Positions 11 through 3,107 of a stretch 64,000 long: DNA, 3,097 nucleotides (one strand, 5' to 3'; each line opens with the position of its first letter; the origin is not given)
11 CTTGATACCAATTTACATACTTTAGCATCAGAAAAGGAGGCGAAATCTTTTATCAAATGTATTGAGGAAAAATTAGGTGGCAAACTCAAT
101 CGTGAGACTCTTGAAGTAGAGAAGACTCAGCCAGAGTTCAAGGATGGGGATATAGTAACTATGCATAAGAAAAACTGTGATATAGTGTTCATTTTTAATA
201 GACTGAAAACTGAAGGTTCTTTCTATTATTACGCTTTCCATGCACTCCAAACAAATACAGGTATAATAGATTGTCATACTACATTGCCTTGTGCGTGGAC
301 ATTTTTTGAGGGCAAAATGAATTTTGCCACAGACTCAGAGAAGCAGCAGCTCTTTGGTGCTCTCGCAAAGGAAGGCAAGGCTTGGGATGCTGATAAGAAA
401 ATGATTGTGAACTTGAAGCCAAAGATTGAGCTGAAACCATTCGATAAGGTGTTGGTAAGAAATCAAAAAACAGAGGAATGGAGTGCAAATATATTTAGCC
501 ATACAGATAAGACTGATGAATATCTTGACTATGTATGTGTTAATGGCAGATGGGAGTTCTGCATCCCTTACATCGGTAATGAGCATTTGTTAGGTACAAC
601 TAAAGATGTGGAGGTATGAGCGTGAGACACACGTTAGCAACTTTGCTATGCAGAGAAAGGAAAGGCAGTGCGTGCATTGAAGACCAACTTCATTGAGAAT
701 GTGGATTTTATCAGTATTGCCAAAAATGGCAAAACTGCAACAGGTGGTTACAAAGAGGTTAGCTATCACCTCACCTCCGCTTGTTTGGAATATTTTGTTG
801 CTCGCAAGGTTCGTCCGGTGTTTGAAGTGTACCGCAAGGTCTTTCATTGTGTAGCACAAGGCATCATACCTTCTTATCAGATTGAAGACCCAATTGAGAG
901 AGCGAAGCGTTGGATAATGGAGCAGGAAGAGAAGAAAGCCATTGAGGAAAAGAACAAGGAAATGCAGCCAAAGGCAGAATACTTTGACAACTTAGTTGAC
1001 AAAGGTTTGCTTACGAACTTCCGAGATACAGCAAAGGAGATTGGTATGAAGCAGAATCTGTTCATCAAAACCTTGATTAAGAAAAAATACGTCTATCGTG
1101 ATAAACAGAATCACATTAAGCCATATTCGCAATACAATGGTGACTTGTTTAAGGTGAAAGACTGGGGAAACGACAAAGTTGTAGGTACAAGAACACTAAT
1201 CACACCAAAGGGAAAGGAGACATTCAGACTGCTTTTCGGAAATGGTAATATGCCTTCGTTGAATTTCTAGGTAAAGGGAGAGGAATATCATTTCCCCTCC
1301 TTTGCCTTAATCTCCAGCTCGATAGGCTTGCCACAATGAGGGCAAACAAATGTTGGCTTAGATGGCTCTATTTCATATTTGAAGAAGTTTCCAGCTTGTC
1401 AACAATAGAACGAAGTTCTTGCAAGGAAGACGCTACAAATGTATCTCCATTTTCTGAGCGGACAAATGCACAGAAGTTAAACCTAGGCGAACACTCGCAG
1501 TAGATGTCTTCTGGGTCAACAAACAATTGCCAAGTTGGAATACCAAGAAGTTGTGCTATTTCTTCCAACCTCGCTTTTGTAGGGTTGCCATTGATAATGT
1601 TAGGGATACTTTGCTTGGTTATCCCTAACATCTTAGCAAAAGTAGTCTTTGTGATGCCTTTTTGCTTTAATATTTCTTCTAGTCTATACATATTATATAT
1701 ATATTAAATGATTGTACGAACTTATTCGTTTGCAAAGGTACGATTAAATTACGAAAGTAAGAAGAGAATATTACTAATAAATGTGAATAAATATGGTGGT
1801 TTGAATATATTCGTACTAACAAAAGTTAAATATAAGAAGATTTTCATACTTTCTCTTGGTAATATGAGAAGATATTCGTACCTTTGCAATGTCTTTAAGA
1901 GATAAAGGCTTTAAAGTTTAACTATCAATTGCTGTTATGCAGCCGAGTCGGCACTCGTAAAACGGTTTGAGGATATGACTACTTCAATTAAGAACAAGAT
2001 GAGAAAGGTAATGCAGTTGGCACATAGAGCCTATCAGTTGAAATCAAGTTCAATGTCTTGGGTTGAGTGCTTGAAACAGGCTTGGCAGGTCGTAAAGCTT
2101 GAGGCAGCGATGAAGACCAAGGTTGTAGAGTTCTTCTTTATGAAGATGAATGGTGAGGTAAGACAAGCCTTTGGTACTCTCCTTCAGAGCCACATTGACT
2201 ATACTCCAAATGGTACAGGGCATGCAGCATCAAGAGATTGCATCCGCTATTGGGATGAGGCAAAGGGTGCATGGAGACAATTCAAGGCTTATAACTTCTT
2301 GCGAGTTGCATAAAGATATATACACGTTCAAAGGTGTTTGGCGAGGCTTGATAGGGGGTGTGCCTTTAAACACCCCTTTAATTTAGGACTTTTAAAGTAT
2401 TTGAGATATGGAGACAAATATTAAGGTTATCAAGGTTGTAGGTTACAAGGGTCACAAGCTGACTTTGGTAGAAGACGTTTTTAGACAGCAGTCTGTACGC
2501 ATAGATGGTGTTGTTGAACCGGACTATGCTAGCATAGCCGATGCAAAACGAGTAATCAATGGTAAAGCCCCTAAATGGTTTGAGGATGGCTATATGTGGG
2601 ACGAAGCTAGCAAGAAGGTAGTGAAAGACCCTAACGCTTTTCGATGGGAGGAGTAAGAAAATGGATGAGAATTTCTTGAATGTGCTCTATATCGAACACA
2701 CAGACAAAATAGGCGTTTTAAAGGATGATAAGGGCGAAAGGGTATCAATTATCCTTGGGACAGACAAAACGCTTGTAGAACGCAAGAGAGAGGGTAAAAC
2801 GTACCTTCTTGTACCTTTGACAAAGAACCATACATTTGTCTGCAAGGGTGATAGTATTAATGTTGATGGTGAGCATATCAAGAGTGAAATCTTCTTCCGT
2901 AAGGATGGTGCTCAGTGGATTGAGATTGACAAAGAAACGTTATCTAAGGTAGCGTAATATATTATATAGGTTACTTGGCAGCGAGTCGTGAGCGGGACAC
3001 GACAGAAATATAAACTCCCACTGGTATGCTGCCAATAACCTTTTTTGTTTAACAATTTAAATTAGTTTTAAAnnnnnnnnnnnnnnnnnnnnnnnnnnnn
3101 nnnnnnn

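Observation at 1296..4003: Duplicated immunity-like module: leftward HTH regulator, then rightward small genes and a Bro-N antirepressor, present twice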

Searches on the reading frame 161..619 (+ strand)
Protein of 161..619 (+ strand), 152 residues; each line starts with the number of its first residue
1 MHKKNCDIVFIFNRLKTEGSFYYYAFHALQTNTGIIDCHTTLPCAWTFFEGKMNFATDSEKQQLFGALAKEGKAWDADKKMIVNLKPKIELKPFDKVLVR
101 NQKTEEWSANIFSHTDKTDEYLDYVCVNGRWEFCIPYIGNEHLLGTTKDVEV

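Call 4: search_protein_families(library=pfam, proteins=[window:161-619:+], max_evalue=0.1)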
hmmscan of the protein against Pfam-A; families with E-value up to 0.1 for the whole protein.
window:161-619:+ (152 aa): 1 family
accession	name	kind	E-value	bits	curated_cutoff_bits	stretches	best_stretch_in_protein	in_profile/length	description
PF12746.13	GNAT_acetyltran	-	0.062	13.4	26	1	68-122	98-154/243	GNAT acetyltransferase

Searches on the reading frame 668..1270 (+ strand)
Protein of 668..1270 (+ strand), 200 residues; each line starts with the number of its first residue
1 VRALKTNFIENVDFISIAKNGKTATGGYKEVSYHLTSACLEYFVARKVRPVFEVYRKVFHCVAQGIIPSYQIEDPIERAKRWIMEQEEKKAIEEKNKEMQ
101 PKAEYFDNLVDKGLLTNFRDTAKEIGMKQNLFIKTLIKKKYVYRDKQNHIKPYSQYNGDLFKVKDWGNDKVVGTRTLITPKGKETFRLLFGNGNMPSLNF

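Call 4: search_protein_families(library=pfam, proteins=[window:668-1270:+], max_evalue=0.1)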
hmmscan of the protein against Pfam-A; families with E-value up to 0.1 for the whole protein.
window:668-1270:+ (200 aa): 4 families
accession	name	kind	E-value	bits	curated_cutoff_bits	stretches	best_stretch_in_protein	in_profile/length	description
PF03374.19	ANT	-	1.3e-20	74.1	25.3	1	93-191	1-106/108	Phage antirepressor protein KilAC domain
PF08346.17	AntA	-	0.00087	20.3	27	1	4-36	25-55/68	AntA/AntB antirepressor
PF01856.23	HP_OMP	-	0.055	14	21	1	81-142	75-136/154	Helicobacter outer membrane protein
PF24132.1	DUF7399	-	0.089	13.7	27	0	80-139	27-89/134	Family of unknown function (DUF7399)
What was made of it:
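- Checked: The 668 protein is ANT/KilAC with a truncated AntA (call 4).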

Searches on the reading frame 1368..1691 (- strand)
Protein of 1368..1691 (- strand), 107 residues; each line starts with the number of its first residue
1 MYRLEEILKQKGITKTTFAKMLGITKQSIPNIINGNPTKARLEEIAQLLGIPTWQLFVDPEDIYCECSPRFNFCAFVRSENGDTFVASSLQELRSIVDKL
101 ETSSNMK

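Call 4: search_protein_families(library=pfam, proteins=[window:1368-1691:-], max_evalue=0.1)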
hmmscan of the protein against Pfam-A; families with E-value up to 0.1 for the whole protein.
window:1368-1691:- (107 aa): 8 families
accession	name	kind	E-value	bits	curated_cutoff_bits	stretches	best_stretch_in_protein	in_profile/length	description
PF01381.28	HTH_3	-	6.3e-10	39.4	23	1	4-52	1-51/55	Helix-turn-helix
PF12844.13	HTH_19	-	3.7e-09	36.8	30.2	1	2-53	2-55/64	Helix-turn-helix domain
PF13443.12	HTH_26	-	1.6e-07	31.9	22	1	3-51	1-52/63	Cro/C1-type HTH DNA-binding domain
PF04967.18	HTH_10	-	0.019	15.2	23.1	0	4-23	26-45/53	HTH DNA binding domain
PF13560.12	HTH_31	-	0.033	14.9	27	1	9-51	11-56/64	Helix-turn-helix domain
PF20317.4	HTH_60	-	0.04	14.7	24.1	1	5-36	11-112/140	Helix-turn-helix domain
PF13693.12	HTH_35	-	0.047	14.1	25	1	8-57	11-59/75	Winged helix-turn-helix DNA-binding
PF18488.6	WYL_3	-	0.076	13.8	25.3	0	8-27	11-30/63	WYL domain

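Call 35: search_protein_families(library=phrogs, proteins=[window:1368-1691:-], max_evalue=0.001)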
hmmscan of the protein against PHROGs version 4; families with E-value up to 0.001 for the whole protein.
window:1368-1691:- (107 aa): 13 families
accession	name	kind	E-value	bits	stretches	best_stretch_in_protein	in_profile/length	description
phrog_8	-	transcription regulation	3.8e-11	44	1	3-61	80-140/346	transcriptional regulator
phrog_2439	-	transcription regulation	4.1e-07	30.2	1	3-60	11-70/367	transcriptional regulator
phrog_1468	-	transcription regulation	4.5e-07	30.4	1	7-55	15-64/67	transcriptional repressor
phrog_3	-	transcription regulation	6.5e-07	30.5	1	2-63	91-152/430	transcriptional repressor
phrog_2967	-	transcription regulation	1.3e-06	29.2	1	3-101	14-91/225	transcriptional regulator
phrog_2328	-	transcription regulation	5.9e-06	27.1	1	2-56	18-74/128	transcriptional repressor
phrog_4779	-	transcription regulation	1.5e-05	26.4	1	4-48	7-51/98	transcriptional regulator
phrog_1373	-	transcription regulation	1.6e-05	26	1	4-52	68-118/166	transcriptional regulator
phrog_4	-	transcription regulation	1.6e-05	25.1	1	3-53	140-188/400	transcriptional repressor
phrog_4583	-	transcription regulation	0.00028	21.8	1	4-61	15-74/81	transcriptional repressor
phrog_925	-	DNA, RNA and nucleotide metabolism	0.00037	21.2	1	8-51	13-58/67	HTH DNA binding protein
phrog_147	-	transcription regulation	0.00045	21.6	1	3-55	8-60/100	transcriptional regulator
phrog_8898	-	unknown function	0.00076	20.2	0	4-32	6-34/70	-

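Call 103: search_protein_families(library=padloc, proteins=[window:1368-1691:-], max_evalue=0.01)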
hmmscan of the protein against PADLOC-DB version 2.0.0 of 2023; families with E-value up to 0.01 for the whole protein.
window:1368-1691:- (107 aa): 7 families
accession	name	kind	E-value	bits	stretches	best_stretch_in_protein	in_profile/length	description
PDLC04775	PDC-M69A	-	2.6e-07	29.1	1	4-99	12-103/113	-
PDLC02926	HTH_VI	-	2e-05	22.8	1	6-58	8-62/92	-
PDLC03949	RmrA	-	8.5e-05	19.6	1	9-59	12-64/363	-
PDLC03947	RmrA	-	0.00061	16.7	1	3-65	15-78/383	-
PDLC04758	PDC-M64B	-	0.0013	17.2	1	3-35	34-66/123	-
PDLC03952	RmrA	-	0.0024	14.8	1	3-71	26-96/395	-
PDLC00239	LmuA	-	0.0066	13.8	1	4-34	220-250/349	DUF4297 domain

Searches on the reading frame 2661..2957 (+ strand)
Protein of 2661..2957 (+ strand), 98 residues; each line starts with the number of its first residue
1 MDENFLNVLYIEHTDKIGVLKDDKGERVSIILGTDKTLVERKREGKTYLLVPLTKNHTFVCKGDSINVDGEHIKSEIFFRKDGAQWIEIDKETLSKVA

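Call 4: search_protein_families(library=pfam, proteins=[window:2661-2957:+], max_evalue=0.1)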
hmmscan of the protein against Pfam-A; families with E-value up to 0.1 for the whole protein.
window:2661-2957:+ (98 aa): 0 families

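Call 19: find_related_loci(query=window:2661-2957:+, collection=viral_contigs, flank=6000)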
Query window:2661-2957:+ (98 aa) in viral_contigs; peptide patterns used: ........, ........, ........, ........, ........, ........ (x = any residue, [..] = any of these).
153 stretches matched a pattern; 141 encode a relative of the query (tblastn E <= 1e-3); the best 80 are kept; 80 distinct loci.
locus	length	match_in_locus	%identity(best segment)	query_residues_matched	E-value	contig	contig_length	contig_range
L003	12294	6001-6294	96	1-98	5e-59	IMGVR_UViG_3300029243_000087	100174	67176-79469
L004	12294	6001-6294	93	1-98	5e-59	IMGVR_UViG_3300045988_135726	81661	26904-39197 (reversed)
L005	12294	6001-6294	95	1-98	5e-59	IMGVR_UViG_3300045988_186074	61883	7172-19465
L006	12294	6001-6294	95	1-98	3e-58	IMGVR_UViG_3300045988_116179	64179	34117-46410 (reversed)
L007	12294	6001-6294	94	1-98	3e-58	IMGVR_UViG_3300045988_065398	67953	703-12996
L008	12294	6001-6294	94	1-98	3e-58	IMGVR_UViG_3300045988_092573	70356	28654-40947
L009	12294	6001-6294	94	1-98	5e-58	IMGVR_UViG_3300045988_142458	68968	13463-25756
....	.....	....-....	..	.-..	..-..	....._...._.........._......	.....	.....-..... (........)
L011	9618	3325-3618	93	1-98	8e-58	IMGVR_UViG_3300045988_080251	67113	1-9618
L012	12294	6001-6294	93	1-98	1e-57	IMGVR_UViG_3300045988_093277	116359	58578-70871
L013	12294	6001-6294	93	1-98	8e-58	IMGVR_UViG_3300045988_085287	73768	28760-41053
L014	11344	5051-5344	93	1-98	8e-58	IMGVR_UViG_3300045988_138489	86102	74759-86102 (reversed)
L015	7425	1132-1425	93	1-98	8e-58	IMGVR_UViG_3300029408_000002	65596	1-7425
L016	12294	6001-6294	93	1-98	8e-58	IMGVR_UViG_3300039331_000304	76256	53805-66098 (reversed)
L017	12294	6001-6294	93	1-98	8e-58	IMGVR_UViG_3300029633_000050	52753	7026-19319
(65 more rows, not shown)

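Call 34: find_homologous_proteins(query=window:2661-2957:+)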
Query window:2661-2957:+ (98 aa): 217 proteins with E <= 0.001 among 219 candidates; the best 120 are listed.
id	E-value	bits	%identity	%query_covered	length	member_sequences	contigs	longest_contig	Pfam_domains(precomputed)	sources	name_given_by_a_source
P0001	4.0e-53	195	93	100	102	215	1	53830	-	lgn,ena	-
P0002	5.5e-53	195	92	100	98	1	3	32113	-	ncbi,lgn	-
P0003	6.0e-53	194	93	100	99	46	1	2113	-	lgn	-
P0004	6.3e-53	194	94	100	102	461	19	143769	-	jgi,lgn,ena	jgi:hypothetical protein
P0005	1.6e-52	193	92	100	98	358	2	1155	-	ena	-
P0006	5.8e-52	191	90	100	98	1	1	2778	-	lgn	-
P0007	1.6e-51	190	90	100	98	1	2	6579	-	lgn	-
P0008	1.6e-51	190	92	100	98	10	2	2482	-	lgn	-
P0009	1.8e-51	190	90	100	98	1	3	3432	-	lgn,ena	-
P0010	2.0e-51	190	90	100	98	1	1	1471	-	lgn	-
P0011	2.4e-51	189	90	100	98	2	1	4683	-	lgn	-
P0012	3.0e-51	189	90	100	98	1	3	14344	-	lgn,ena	-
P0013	4.0e-51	189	94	100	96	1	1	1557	-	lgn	-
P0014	5.7e-51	188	89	100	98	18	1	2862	-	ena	-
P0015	6.5e-51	188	90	100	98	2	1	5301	-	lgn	-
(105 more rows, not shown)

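Call 35: search_protein_families(library=phrogs, proteins=[window:2661-2957:+], max_evalue=0.001)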
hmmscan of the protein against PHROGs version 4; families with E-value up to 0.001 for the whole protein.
window:2661-2957:+ (98 aa): 0 families

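Call 60: search_solved_structures(query=window:2661-2957:+, max_evalue=10)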
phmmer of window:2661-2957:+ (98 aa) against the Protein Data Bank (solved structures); distinct sequences matched with E-value up to 10: 1.
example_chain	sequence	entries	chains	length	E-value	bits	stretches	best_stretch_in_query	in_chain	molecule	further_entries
6ohz_A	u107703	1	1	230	0.078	16.2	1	30-55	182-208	Uncharacterized protein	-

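Call 67: predict_structure(alignment_id=A3)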
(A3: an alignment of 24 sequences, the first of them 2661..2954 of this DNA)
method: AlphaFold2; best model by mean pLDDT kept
length: 98 residues; sequences in the alignment: 24
mean_pLDDT: 77.0   pTM: 0.69
mean pLDDT of the five models: 77.0, 75.8, 62.7, 48.6, 47.5
residues with pLDDT >= 90: 3; 70-90: 72; 50-70: 15; < 50: 8
segments of 3 or more residues with pLDDT < 50: 9-14
pLDDT, mean of each block of 10 residues (from residue 1): 53 60 85 83 87 87 82 83 88 59
secondary structure, 60 per line:
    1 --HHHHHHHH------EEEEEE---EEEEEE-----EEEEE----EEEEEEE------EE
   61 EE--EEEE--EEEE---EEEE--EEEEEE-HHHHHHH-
elements in order: H3-10 E17-22 E26-31 E37-41 E46-52 E59-62 E65-68 E71-74 E78-81 E84-89 H91-97
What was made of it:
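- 2661..2957 (+): 98-aa all-beta protein, restricted to this phage group. Model pLDDT 77 (call 67).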

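Call 103: search_protein_families(library=padloc, proteins=[window:2661-2957:+], max_evalue=0.01)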
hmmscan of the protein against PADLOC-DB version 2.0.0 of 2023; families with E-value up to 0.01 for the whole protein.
window:2661-2957:+ (98 aa): 0 families
